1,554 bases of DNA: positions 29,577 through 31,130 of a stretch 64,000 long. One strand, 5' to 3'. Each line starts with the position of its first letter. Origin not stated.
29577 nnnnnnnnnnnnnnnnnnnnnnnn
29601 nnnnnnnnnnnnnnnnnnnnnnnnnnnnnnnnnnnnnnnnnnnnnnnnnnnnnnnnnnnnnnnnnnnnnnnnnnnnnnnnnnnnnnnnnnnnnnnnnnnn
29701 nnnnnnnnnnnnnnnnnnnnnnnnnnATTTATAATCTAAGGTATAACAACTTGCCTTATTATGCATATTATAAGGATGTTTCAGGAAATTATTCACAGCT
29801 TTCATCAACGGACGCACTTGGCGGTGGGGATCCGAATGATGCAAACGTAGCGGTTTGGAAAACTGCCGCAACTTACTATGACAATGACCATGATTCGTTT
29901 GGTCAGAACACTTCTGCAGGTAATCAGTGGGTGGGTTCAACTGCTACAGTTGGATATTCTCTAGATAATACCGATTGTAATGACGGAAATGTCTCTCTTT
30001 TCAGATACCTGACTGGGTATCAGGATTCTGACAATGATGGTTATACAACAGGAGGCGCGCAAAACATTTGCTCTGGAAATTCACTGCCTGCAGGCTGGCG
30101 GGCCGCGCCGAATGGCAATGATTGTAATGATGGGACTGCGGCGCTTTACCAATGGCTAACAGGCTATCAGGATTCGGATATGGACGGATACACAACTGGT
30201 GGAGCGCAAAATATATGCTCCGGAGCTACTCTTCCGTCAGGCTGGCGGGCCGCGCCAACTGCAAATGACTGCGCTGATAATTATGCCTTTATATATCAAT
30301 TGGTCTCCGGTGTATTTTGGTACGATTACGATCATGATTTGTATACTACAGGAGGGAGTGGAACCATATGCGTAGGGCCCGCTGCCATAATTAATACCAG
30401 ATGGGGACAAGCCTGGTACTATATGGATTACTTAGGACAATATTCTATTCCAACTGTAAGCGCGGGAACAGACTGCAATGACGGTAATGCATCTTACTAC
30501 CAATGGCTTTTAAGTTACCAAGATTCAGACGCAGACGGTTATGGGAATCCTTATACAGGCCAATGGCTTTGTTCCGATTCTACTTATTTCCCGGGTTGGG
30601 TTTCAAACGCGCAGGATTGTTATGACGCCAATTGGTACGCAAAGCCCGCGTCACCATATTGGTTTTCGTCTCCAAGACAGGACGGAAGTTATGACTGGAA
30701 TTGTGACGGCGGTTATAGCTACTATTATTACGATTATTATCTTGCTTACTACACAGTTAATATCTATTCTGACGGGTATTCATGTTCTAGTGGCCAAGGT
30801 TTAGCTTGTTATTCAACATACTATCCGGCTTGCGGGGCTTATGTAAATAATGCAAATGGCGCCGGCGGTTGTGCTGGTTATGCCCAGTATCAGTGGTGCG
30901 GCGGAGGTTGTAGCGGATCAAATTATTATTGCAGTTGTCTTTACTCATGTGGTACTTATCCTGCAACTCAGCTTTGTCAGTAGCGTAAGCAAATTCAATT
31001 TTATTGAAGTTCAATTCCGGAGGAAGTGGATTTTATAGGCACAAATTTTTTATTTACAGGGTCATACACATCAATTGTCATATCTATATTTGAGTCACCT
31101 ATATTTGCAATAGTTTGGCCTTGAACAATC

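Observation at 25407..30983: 1858-aa pilin-like giant protein: prepilin signal, four LamG jelly-roll domains and about 20 Cys-rich metal-binding-like repeats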

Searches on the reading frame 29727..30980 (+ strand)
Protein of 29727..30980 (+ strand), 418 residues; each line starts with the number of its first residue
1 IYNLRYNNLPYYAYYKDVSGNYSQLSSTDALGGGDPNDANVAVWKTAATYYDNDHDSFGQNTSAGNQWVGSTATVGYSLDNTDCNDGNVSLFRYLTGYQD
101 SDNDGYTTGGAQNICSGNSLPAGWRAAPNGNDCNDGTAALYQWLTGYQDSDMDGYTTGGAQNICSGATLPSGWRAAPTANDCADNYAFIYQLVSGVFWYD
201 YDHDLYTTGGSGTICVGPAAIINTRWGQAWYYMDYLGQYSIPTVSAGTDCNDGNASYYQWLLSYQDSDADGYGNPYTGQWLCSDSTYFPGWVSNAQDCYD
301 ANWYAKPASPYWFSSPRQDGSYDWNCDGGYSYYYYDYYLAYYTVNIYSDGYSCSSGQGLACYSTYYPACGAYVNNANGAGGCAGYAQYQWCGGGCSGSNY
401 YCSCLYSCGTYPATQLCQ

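Call 27: find_homologous_proteins(query=window:29727-30980:+, max_evalue=0.001)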
Query seq(418 aa) (418 aa): 34 proteins with E <= 0.001 among 4079 candidates.
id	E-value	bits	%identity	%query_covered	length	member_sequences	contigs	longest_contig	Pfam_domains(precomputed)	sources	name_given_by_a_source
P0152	2.4e-99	352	45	78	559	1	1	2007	PF13385.14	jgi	jgi:hypothetical protein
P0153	4.5e-61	226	34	58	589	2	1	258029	-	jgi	jgi:hypothetical protein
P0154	5.3e-57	212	41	62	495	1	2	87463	-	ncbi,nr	ncbi:MAG: hypothetical protein HYW37_01125 [Candidatus Colwellbacteria bacterium]|nr:hypothetical pr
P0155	9.5e-56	208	33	77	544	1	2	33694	-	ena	-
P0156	2.0e-41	161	60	24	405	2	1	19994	-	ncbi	-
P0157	3.7e-38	150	31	72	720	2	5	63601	PF11617.14,PF18962.8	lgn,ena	-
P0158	4.5e-38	150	31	59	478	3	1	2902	-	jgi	jgi:hypothetical protein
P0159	5.2e-37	146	30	65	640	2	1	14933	PF11617.14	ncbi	-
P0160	5.7e-35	140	32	58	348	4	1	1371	-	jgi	jgi:hypothetical protein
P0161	7.3e-34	136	28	69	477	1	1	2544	-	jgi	-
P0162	1.7e-31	128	53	29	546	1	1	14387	-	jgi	jgi:hypothetical protein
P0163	2.9e-26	111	32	64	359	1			-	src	-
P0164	1.1e-25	109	30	70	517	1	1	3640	-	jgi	jgi:hypothetical protein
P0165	5.7e-25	107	52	30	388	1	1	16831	PF21722.5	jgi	jgi:hypothetical protein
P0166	6.8e-24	103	52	24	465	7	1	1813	-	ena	-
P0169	4.5e-16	77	29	56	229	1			PF11617.14,PF23663.2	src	-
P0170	7.8e-16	77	32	54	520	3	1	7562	PF11617.14,PF00404.25,PF24514.2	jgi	-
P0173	1.3e-11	63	25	69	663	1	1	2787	PF11617.14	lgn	-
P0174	4.9e-11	61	31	57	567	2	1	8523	PF11617.14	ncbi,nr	ncbi:MAG: hypothetical protein H6564_24715, partial [Lewinellaceae bacterium]|nr:hypothetical protei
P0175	1.1e-9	56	26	64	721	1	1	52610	PF11617.14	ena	-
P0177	2.1e-9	55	26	54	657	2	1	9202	PF11617.14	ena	-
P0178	3.5e-8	51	30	66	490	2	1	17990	PF11617.14,PF18962.8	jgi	jgi:Secretion system C-terminal sorting domain/Putative metal-binding motif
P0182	1.8e-5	42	29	32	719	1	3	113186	PF11617.14,PF18962.8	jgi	jgi:hypothetical protein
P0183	2.1e-5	42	32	44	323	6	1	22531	PF11617.14,PF18962.8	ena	-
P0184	1.1e-4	40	33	33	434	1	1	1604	PF11617.14,PF13620.13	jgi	jgi:hypothetical protein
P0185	6.8e-4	37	25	70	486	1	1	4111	PF11617.14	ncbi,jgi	-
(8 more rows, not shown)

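Call 30: search_protein_families(library=pfam, proteins=[P0162, P0154, P0157, P0159, P0153], max_evalue=10)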
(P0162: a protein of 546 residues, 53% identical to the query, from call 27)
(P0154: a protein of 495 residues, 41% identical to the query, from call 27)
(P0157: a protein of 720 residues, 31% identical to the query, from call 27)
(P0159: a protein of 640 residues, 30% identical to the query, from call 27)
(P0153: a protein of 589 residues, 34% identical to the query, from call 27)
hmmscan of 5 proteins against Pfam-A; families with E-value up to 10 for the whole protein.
P0162 (546 aa): 3 families
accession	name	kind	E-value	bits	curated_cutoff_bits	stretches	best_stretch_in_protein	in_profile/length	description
PF08116.16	Toxin_29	-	0.02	15.3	25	1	202-217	7-22/31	PhTx neurotoxin family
PF11617.13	Cu-binding_MopE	-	0.046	14.4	27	0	375-383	1-9/30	Putative metal-binding motif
PF07963.17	N_methyl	-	0.1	12.7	21.2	1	4-27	2-25/27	Prokaryotic N-terminal methylation motif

P0154 (495 aa): 1 family
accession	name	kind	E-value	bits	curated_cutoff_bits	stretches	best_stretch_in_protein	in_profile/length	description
PF11617.13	Cu-binding_MopE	-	0.18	12.5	27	1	333-342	1-10/30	Putative metal-binding motif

P0157 (720 aa): 2 families
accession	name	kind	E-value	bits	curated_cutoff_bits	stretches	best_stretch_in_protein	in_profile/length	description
PF18962.6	Por_Secre_tail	-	2e-11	44.4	27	1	645-713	1-69/75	Secretion system C-terminal sorting domain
PF11617.13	Cu-binding_MopE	-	1.3e-09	38.6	27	2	602-629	1-27/30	Putative metal-binding motif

P0159 (640 aa): 2 families
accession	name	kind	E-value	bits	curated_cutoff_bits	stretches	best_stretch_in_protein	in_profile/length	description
PF11617.13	Cu-binding_MopE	-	2.8e-07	31.1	27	2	157-173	14-30/30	Putative metal-binding motif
PF17656.6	ChapFlgA_N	-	0.021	15.6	27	1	609-634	50-71/77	FlgA N-terminal domain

P0153 (589 aa): 1 family
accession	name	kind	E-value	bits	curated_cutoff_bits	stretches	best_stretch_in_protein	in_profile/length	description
PF11617.13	Cu-binding_MopE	-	2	9.1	27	1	519-529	1-11/30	Putative metal-binding motif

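Call 42: find_encoding_contigs(protein=P0162, flank=10000, max_places=2)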
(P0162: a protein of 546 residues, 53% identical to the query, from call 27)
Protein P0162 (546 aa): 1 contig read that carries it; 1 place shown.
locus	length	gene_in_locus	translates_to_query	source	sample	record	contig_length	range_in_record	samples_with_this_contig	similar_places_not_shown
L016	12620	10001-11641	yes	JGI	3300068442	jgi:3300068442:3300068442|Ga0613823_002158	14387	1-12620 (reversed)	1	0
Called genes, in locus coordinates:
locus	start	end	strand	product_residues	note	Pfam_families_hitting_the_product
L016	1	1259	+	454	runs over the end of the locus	PF06723:MreB_Mbl (faint), PF02491:SHS2_FTSA, PF14450:FtsA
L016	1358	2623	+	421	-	PF00091:Tubulin, PF12327:FtsZ_C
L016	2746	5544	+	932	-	PF08471:Ribonuc_red_2_N, PF02867:Ribonuc_red_lgC, PF12637:TSCPD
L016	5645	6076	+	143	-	PF07884:VKOR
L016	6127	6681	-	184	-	-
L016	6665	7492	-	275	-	PF13489:Methyltransf_23, PF08241:Methyltransf_11 (faint), PF08242:Methyltransf_12 (weak), PF13649:Methyltransf_25 (faint)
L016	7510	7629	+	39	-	-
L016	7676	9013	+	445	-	PF07690:MFS_1 (weak)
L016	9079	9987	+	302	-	PF01116:F_bP_aldolase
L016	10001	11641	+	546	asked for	-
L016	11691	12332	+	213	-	PF01386:Ribosomal_L25p, PF14693:Ribosomal_TL5_C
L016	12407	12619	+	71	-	?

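Call 44: predict_structure(alignment_id=A1)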
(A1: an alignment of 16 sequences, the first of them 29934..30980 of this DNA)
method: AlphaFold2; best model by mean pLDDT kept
length: 349 residues; sequences in the alignment: 16
mean_pLDDT: 53.0   pTM: 0.32
mean pLDDT of the five models: 53.0, 52.6, 50.1, 49.3, 47.9
residues with pLDDT >= 90: 11; 70-90: 90; 50-70: 63; < 50: 185
segments of 3 or more residues with pLDDT < 50: 1-11, 114-178, 241-243, 245-249, 251-349
pLDDT, mean of each block of 10 residues (from residue 1): 42 60 85 80 88 85 65 84 81 86 83 42 32 30 34 28 29 40 58 75 72 67 63 55 49 44 33 27 34 35 35 32 31 34 33
secondary structure, 60 per line:
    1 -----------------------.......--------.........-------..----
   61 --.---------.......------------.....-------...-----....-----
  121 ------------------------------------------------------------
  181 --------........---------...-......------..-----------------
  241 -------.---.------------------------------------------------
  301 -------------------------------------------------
elements in order: E24-30 E39-47 E73-79 E92-96 E104-106 H112-115 E189-196 E210-215

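Call 48: fold_search(model_id=the predicted structure, library=pdb)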
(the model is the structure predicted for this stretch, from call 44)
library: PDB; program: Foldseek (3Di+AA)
matches with E <= 10: 2; with E <= 0.001: 0
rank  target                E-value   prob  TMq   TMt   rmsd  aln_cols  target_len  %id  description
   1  1yld_B                4.8e+00  0.05  0.07  0.33   4.8        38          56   16  Trypsin/BPTI complex mutant (released 2006-04-25)
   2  2ody_E                5.8e+00  0.01  0.07  0.16  19.3       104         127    9  Thrombin-bound boophilin displays a functional and accessible reactive-site loop (released 2008-01-22)

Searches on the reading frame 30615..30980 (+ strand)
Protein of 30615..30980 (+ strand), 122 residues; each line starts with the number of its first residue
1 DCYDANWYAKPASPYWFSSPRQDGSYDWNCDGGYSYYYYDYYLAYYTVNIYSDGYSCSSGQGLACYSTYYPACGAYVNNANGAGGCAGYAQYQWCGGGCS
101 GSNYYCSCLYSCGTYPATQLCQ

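Call 53: search_protein_representatives(alignment_id=A3)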
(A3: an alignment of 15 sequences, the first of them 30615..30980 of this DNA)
Query: 15 sequences, 112 profile positions. Proteins with E-value up to 0.001 (for the whole library): 2726; up to 1e-10: 193; up to 1e-30: 0. The best 150 are listed.
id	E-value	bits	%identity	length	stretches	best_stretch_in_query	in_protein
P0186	9.8e-25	103.4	-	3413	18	19-59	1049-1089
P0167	1.8e-20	89.6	-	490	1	1-112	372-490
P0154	3.0e-20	88.9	-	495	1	1-112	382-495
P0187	1.2e-18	83.7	-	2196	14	20-62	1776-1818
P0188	1.8e-18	83.2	-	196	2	1-111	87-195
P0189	5.7e-18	81.6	-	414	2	1-112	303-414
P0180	9.9e-17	77.6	-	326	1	1-112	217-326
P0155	8.8e-16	74.6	-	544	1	1-112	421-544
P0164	1.5e-15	73.8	-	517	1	1-112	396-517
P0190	2.9e-15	72.9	-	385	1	1-112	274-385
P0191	3.3e-15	72.7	-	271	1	1-112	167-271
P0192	7.2e-15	71.6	-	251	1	1-112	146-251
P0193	7.5e-15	71.6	-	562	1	1-112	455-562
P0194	7.5e-15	71.5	-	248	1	1-112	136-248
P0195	1.5e-14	70.6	-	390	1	1-112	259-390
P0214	5.4e-13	65.6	-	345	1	1-89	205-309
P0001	1.7e-12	63.9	-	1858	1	1-112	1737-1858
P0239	2.9e-12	63.2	-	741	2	1-99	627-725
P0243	3.7e-12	62.9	-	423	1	1-112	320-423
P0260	6.4e-12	62.1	-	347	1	1-89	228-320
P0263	7.1e-12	62.0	-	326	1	1-95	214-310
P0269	9.1e-12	61.6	-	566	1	1-112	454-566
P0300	2.1e-11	60.5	-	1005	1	1-111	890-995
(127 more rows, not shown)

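Call 67: search_protein_families(library=pfam, proteins=[P0300, P0239, P0243, P0260, P0214, P0263, P0193, P0269], max_evalue=0.001)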
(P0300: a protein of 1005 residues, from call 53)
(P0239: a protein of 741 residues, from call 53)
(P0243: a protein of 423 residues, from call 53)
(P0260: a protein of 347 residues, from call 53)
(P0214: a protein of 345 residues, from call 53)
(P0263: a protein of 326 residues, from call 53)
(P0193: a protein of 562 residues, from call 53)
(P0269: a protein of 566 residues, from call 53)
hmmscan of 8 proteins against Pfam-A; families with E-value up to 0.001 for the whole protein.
P0300 (1005 aa): 2 families
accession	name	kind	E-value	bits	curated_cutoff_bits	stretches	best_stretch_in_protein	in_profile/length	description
PF00041.27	fn3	-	2e-07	31.5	25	1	483-570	3-81/84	Fibronectin type III domain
PF07963.17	N_methyl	-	7.1e-07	29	21.2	1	19-42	3-26/27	Prokaryotic N-terminal methylation motif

P0239 (741 aa): 4 families
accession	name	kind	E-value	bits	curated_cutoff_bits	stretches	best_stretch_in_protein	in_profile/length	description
PF13385.13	Laminin_G_3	-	1.3e-20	74.6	27.6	1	252-414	1-151/151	Concanavalin A-like lectin/glucanases superfamily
PF07588.17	DUF1554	-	5.4e-06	26.7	27.5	1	440-567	2-134/136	Protein of unknown function (DUF1554)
PF07963.17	N_methyl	-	6.5e-06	25.9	21.2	1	2-23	5-26/27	Prokaryotic N-terminal methylation motif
PF08334.16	T2SSG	-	1.3e-05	25.7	21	1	30-95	3-80/108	Type II secretion system (T2SS), protein G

P0243 (423 aa): 2 families
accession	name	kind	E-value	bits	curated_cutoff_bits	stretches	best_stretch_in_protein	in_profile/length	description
PF00041.27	fn3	-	1.7e-06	28.6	25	1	178-268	4-72/84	Fibronectin type III domain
PF07963.17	N_methyl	-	1.3e-05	24.9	21.2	1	8-29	4-25/27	Prokaryotic N-terminal methylation motif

P0260 (347 aa): 3 families
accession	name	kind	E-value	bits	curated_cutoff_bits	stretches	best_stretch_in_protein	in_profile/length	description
PF07963.17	N_methyl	-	3.1e-06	27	21.2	1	2-23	4-25/27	Prokaryotic N-terminal methylation motif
PF16732.10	ComP_DUS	-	0.00032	21.9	27.3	1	28-81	3-57/87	Type IV minor pilin ComP, DNA uptake sequence receptor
PF08334.16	T2SSG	-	0.00084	19.8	21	0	31-106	5-78/108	Type II secretion system (T2SS), protein G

P0214 (345 aa): 0 families

P0263 (326 aa): 1 family
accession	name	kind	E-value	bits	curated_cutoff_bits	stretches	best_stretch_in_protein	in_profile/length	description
PF07963.17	N_methyl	-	4.5e-06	26.4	21.2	1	7-28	5-26/27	Prokaryotic N-terminal methylation motif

P0193 (562 aa): 0 families

P0269 (566 aa): 0 families

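Call 72: find_encoding_contigs(protein=P0239, flank=10000, max_places=1)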
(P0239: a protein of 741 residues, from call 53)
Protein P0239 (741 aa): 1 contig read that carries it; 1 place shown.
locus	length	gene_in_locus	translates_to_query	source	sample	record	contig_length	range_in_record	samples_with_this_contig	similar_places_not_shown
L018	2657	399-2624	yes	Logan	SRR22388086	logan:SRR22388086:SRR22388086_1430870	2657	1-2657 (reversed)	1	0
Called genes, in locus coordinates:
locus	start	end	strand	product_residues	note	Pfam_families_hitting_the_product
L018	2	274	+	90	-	?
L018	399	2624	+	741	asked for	PF07963:N_methyl (weak), PF08334:T2SSG (faint), PF13385:Laminin_G_3, PF07588:DUF1554 (faint)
